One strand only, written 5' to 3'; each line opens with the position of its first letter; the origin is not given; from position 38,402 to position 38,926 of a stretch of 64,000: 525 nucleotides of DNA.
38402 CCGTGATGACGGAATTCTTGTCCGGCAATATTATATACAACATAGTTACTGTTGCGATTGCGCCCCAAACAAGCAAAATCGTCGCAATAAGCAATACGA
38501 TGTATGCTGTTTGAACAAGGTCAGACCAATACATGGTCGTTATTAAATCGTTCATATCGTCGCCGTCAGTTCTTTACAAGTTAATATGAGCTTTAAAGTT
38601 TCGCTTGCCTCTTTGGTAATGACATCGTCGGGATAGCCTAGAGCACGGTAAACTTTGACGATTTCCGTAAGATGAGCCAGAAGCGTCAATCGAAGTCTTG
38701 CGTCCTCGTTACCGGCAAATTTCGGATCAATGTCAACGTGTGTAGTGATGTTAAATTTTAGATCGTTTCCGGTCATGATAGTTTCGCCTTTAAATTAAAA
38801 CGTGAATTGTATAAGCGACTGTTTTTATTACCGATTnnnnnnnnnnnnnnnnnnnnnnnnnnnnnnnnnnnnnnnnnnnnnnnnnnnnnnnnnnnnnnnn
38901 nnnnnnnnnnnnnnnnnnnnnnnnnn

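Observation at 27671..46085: Genome-scale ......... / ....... repeat system with palindromic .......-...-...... operators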

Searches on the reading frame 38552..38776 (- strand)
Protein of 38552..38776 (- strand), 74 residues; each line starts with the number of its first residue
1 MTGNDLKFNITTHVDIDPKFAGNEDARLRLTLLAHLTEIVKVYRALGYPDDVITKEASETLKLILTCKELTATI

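Call 59: search_protein_families(library=pfam, max_evalue=0.01, proteins=[window:38552-38776:-])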
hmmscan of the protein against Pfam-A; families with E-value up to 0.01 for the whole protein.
window:38552-38776:- (74 aa): 0 families
